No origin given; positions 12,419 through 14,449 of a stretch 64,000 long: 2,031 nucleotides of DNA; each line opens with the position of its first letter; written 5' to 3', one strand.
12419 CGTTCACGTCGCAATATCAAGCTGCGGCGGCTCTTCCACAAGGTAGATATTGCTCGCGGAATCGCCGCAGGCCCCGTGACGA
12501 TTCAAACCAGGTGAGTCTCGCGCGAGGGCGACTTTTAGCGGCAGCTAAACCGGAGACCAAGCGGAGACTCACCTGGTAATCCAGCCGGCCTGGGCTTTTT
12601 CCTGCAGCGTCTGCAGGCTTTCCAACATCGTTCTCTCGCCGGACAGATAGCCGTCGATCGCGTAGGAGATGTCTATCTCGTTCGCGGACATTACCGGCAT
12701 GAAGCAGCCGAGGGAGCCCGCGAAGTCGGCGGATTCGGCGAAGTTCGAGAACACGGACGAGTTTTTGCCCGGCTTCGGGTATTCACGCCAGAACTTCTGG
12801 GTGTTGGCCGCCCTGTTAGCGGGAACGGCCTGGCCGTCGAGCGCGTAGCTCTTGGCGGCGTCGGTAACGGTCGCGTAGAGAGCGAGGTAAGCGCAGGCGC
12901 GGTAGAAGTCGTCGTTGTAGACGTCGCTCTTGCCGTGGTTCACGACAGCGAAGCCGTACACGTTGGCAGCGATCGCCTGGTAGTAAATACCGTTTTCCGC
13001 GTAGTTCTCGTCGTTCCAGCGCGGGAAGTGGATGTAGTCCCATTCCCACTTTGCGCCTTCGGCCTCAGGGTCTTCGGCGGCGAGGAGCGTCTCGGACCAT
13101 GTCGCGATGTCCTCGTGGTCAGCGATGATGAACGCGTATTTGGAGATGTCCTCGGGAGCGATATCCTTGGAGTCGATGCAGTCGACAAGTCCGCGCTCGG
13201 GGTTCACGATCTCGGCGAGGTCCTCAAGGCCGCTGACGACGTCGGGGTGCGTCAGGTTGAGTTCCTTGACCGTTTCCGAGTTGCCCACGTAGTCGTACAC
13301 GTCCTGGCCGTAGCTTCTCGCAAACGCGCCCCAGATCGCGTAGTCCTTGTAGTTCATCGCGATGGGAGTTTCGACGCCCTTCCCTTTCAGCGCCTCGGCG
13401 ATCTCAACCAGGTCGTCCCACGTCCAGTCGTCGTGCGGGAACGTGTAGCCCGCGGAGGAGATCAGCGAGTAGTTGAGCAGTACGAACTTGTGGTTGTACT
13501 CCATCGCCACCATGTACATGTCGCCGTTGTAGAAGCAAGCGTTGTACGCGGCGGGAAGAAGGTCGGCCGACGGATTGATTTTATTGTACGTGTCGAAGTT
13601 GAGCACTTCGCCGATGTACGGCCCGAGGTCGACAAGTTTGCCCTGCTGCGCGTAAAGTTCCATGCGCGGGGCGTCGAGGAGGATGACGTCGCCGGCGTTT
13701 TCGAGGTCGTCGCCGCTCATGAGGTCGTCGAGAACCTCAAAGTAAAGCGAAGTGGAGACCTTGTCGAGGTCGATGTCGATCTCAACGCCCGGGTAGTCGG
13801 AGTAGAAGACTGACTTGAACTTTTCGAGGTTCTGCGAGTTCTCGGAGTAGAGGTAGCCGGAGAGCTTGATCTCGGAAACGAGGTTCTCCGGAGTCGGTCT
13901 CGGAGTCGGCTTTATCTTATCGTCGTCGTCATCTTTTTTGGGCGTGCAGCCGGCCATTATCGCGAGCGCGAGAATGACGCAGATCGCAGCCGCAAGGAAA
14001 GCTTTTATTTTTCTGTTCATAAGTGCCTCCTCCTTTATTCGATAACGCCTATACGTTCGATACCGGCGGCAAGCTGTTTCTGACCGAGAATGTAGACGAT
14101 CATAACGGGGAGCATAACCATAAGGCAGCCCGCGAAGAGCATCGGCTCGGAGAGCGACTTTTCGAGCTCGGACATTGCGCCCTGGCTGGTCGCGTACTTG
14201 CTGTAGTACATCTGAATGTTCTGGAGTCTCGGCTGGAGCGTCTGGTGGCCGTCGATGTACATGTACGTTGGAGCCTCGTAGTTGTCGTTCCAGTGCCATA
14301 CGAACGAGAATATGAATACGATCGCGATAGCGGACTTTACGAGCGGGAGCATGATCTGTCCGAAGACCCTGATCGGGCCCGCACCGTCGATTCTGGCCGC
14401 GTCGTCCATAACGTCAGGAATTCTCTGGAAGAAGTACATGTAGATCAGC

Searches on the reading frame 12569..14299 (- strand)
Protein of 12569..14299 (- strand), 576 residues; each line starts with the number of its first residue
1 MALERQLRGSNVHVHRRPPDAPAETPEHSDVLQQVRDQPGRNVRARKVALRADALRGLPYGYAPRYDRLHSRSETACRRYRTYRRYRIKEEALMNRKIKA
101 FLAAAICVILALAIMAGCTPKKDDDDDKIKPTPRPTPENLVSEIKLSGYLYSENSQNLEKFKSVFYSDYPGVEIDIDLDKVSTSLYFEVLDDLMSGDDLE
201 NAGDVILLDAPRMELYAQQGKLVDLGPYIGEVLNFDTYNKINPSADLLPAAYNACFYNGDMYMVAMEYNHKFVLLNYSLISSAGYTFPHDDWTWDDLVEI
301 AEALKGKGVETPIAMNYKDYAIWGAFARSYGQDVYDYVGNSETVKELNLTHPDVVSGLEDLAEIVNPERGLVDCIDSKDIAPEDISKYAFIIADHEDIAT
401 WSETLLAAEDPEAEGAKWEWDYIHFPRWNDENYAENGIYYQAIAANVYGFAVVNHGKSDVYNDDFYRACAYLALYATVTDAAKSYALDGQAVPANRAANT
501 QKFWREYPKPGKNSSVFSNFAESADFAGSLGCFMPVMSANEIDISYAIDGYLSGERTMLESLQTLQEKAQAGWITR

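Call 13: search_protein_families(library=pfam, proteins=[window:12569-14299:-])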
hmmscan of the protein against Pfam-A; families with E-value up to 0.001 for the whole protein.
window:12569-14299:- (576 aa): 2 families
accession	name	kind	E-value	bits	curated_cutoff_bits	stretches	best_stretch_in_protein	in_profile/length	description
PF01547.30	SBP_bac_1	-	9.2e-13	49.3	26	1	163-345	12-183/307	Bacterial extracellular solute-binding protein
PF13416.11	SBP_bac_8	-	3.3e-07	30.8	27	1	201-509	36-276/279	Bacterial extracellular solute-binding protein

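Call 14: find_encoding_contigs(protein=window:12569-14299:-, flank=6000, max_places=10)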
Protein window:12569-14299:- (576 aa): no gene with exactly this product is on record in the collection.

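Call 17: find_encoding_contigs(protein=window:12569-14020:-, flank=6000, max_places=10)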
Protein window:12569-14020:- (483 aa): 3 contigs read that carry it; 3 places shown.
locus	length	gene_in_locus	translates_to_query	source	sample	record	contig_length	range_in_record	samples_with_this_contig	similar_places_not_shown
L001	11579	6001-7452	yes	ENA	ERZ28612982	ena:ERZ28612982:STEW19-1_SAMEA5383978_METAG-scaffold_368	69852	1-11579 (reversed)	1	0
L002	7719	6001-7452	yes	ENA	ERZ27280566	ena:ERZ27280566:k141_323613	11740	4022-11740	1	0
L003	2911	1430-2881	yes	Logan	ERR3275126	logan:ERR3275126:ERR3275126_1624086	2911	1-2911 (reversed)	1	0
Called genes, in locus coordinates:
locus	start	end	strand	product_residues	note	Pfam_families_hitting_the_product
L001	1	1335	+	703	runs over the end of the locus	PF01436:NHL (faint), PF04893:Yip1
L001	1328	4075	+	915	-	PF18952:DUF5696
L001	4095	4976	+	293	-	PF00528:BPD_transp_1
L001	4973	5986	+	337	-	PF00528:BPD_transp_1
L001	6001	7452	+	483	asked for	PF01547:SBP_bac_1, PF13416:SBP_bac_8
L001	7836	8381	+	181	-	PF19601:DUF6106 (weak)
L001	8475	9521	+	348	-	PF01841:Transglut_core (weak)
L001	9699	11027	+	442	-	PF03816:LytR_cpsA_psr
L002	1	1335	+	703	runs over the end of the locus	PF01436:NHL (faint), PF04893:Yip1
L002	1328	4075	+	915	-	PF18952:DUF5696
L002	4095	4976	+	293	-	PF00528:BPD_transp_1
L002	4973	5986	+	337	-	PF00528:BPD_transp_1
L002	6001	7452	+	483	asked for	PF01547:SBP_bac_1, PF13416:SBP_bac_8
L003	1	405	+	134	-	?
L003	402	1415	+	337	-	PF00528:BPD_transp_1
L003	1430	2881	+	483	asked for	PF01547:SBP_bac_1, PF13416:SBP_bac_8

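Call 27: find_homologous_proteins(query=window:12572-14020:-, max_evalue=1e-30)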
Query window:12572-14020:- (483 aa): 26 proteins with E <= 1e-30 among 8000 candidates.
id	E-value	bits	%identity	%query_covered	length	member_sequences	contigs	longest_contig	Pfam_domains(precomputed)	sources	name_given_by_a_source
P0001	0.0e+0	1019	90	100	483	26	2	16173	PF13416.12,PF01547.31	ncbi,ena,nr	ncbi:MAG: extracellular solute-binding protein [Clostridia bacterium]|nr:extracellular solute-bindin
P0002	9.8e-255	864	77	100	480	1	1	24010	PF13416.12,PF01547.31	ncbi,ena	-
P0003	1.1e-249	847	75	100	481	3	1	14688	PF13416.12,PF01547.31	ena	-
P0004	1.5e-249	847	74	100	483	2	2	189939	PF13416.12,PF01547.31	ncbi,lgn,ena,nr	ncbi:MAG: extracellular solute-binding protein [Clostridia bacterium]|nr:extracellular solute-bindin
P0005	1.0e-246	838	74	100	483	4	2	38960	PF13416.12,PF01547.31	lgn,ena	-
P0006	5.8e-246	835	73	100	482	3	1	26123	PF13416.12,PF01547.31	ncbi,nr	ncbi:MAG: extracellular solute-binding protein [Clostridia bacterium]|nr:extracellular solute-bindin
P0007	2.8e-238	810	72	100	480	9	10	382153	PF01547.31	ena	-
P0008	4.3e-236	802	71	100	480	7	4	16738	PF13416.12,PF01547.31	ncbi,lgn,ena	-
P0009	4.3e-204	697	63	100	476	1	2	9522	PF13416.12,PF01547.31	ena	-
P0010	3.0e-201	688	62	100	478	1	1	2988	PF01547.31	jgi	-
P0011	1.3e-195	669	58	99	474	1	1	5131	PF01547.31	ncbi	-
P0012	2.8e-183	628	58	99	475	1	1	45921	PF01547.31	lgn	-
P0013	1.7e-178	613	57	99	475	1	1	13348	PF01547.31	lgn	-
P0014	9.5e-174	597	54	99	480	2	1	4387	PF13416.12,PF01547.31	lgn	-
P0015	2.9e-173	595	53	100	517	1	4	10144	PF01547.31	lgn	-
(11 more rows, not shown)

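Call 29: find_encoding_contigs(protein=P0001, flank=3000, max_places=6)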
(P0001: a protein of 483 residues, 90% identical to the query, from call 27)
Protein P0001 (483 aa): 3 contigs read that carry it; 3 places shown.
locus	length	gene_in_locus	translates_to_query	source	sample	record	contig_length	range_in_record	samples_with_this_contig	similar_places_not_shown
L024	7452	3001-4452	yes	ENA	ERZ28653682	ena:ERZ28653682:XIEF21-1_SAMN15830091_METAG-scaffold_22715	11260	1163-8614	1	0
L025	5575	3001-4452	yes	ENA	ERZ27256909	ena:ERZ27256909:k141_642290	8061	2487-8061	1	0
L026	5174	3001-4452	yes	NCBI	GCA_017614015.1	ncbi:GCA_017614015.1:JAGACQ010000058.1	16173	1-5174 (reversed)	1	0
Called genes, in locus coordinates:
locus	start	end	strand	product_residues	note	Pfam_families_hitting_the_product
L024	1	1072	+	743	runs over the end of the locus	?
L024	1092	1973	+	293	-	PF00528:BPD_transp_1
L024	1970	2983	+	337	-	PF00528:BPD_transp_1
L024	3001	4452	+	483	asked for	PF01547:SBP_bac_1, PF13416:SBP_bac_8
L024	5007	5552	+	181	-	PF19601:DUF6106 (weak)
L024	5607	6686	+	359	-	PF01841:Transglut_core (weak)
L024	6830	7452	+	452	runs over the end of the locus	-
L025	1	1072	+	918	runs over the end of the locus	PF18952:DUF5696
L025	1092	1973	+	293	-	PF00528:BPD_transp_1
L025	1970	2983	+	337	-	PF00528:BPD_transp_1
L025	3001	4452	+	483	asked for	PF01547:SBP_bac_1, PF13416:SBP_bac_8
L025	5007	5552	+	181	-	PF19601:DUF6106 (weak)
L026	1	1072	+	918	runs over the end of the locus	PF18952:DUF5696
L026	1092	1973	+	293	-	PF00528:BPD_transp_1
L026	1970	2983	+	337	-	PF00528:BPD_transp_1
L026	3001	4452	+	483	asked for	PF01547:SBP_bac_1, PF13416:SBP_bac_8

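Call 30: find_encoding_contigs(protein=P0002, flank=3000, max_places=4)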
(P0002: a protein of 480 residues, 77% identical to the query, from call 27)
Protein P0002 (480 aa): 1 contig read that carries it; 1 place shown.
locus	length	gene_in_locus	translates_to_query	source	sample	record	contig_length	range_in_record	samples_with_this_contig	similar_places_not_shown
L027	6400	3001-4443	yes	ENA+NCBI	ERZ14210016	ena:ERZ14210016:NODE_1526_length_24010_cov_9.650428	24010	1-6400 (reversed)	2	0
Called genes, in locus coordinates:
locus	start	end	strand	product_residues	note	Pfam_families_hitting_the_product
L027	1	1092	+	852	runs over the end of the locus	PF18952:DUF5696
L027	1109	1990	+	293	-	PF00528:BPD_transp_1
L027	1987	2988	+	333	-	PF00528:BPD_transp_1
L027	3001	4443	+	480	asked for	PF01547:SBP_bac_1, PF13416:SBP_bac_8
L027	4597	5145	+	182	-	PF19601:DUF6106 (weak)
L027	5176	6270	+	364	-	PF01841:Transglut_core (weak)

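Call 34: list_cluster_members(proteins=[P0001])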
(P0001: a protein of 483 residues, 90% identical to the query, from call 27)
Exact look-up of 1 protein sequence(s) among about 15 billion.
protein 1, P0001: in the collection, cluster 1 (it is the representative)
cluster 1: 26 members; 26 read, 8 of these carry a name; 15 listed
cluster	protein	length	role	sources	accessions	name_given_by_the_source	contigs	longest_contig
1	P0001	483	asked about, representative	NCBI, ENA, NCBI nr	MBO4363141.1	MAG: extracellular solute-binding protein [Clostridia bacterium] | extracellular solute-binding protein [Clostridia bacterium]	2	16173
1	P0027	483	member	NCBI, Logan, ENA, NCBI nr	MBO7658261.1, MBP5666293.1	MAG: extracellular solute-binding protein [Clostridia bacterium] | extracellular solute-binding protein [Clostridia bacterium]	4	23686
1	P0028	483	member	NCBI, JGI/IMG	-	maltose-binding protein MalE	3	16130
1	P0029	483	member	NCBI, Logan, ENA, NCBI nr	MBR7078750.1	MAG: extracellular solute-binding protein [Clostridia bacterium] | extracellular solute-binding protein [Clostridia bacterium]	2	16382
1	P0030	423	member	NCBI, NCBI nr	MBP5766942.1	MAG: extracellular solute-binding protein, partial [Clostridia bacterium] | extracellular solute-binding protein [Clostridia bacterium]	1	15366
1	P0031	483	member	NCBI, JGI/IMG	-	maltose-binding protein MalE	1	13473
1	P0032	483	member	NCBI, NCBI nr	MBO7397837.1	MAG: extracellular solute-binding protein [Clostridia bacterium] | extracellular solute-binding protein [Clostridia bacterium]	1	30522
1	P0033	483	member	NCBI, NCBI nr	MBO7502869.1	MAG: extracellular solute-binding protein [Clostridia bacterium] | extracellular solute-binding protein [Clostridia bacterium]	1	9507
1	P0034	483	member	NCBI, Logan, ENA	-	-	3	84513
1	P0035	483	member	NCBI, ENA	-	-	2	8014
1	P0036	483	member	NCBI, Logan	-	-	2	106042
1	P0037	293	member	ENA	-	-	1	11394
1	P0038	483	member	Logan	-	-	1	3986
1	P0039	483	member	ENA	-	-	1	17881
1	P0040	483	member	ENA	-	-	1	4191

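Call 36: find_encoding_contigs(protein=P0029, flank=1500, max_places=6)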
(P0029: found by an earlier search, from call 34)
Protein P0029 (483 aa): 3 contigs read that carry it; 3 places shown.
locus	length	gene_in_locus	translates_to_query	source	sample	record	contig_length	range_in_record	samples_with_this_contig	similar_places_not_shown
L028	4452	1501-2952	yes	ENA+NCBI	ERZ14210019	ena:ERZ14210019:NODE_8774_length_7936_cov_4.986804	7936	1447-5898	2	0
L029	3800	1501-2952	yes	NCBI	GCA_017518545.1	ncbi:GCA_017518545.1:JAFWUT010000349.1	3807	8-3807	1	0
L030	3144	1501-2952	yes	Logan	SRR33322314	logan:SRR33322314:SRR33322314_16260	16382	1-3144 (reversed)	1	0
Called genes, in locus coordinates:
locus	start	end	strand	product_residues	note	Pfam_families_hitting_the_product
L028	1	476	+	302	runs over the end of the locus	PF00528:BPD_transp_1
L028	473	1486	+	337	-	PF00528:BPD_transp_1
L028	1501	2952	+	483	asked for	PF01547:SBP_bac_1, PF13416:SBP_bac_8 (weak)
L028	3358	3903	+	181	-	PF19601:DUF6106 (weak)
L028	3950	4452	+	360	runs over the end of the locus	PF01841:Transglut_core (weak)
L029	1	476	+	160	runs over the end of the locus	PF00528:BPD_transp_1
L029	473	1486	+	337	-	PF00528:BPD_transp_1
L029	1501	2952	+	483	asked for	PF01547:SBP_bac_1, PF13416:SBP_bac_8 (weak)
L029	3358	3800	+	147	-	PF19601:DUF6106 (weak)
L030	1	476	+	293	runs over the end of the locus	PF00528:BPD_transp_1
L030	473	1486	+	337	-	PF00528:BPD_transp_1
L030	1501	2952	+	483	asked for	PF01547:SBP_bac_1, PF13416:SBP_bac_8 (weak)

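Call 37: find_encoding_contigs(protein=P0039, flank=1500, max_places=6)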
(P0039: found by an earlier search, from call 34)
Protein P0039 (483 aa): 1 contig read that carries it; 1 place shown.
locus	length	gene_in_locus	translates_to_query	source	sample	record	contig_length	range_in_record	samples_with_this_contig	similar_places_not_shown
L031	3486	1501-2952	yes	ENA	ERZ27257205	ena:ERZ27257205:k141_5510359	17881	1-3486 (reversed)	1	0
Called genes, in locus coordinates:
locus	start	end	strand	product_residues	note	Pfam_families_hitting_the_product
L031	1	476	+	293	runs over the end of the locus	PF00528:BPD_transp_1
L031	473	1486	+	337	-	PF00528:BPD_transp_1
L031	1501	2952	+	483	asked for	PF01547:SBP_bac_1, PF13416:SBP_bac_8 (weak)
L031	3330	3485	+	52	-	?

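Call 38: find_encoding_contigs(protein=P0035, flank=1500, max_places=6)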
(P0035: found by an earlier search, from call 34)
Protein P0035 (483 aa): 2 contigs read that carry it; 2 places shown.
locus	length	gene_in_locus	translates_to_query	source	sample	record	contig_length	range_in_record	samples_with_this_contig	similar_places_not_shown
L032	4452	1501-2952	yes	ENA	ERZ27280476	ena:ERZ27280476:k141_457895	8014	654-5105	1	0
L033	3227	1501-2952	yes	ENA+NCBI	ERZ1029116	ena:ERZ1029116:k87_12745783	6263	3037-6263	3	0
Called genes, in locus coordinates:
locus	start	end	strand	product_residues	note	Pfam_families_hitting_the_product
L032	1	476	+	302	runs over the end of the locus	PF00528:BPD_transp_1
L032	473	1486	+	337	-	PF00528:BPD_transp_1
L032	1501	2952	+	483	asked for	PF01547:SBP_bac_1, PF13416:SBP_bac_8 (weak)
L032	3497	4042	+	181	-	PF19601:DUF6106 (weak)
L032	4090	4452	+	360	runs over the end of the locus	PF01841:Transglut_core (weak)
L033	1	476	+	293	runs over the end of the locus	PF00528:BPD_transp_1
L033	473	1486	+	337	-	PF00528:BPD_transp_1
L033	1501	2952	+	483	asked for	PF01547:SBP_bac_1, PF13416:SBP_bac_8 (weak)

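Call 52: find_encoding_contigs(protein=P0004, flank=2500, max_places=2)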
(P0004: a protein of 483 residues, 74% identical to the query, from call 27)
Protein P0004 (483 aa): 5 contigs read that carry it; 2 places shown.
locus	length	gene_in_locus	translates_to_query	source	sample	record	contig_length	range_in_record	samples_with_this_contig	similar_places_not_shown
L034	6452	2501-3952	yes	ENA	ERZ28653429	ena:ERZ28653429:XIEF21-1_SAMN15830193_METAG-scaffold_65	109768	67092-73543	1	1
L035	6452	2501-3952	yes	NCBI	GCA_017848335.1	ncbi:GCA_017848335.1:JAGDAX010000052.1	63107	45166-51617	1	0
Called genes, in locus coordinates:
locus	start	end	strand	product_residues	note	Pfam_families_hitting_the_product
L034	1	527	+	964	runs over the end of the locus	PF18952:DUF5696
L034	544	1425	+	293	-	PF00528:BPD_transp_1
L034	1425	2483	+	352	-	PF00528:BPD_transp_1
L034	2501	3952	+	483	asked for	PF01547:SBP_bac_1, PF13416:SBP_bac_8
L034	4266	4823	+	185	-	-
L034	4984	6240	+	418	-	PF03816:LytR_cpsA_psr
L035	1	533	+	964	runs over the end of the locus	PF18952:DUF5696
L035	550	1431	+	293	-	PF00528:BPD_transp_1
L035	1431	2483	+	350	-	PF00528:BPD_transp_1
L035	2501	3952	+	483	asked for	PF01547:SBP_bac_1, PF13416:SBP_bac_8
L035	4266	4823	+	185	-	-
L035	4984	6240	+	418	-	PF03816:LytR_cpsA_psr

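Call 53: find_encoding_contigs(protein=P0003, flank=2500, max_places=2)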
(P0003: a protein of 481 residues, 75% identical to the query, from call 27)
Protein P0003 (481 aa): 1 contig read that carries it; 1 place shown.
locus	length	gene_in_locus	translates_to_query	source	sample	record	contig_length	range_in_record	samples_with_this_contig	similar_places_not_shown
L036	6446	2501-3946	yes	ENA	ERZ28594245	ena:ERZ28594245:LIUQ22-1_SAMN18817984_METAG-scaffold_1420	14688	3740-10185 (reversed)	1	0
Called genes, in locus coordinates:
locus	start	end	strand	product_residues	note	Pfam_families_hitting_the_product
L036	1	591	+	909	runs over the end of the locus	PF18952:DUF5696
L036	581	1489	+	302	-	PF00528:BPD_transp_1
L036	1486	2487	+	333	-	PF00528:BPD_transp_1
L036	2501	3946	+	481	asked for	PF13416:SBP_bac_8, PF01547:SBP_bac_1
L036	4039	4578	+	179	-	PF19601:DUF6106 (weak)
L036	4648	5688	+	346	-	PF01841:Transglut_core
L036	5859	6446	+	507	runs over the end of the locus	PF00478:IMPDH, PF00571:CBS (faint)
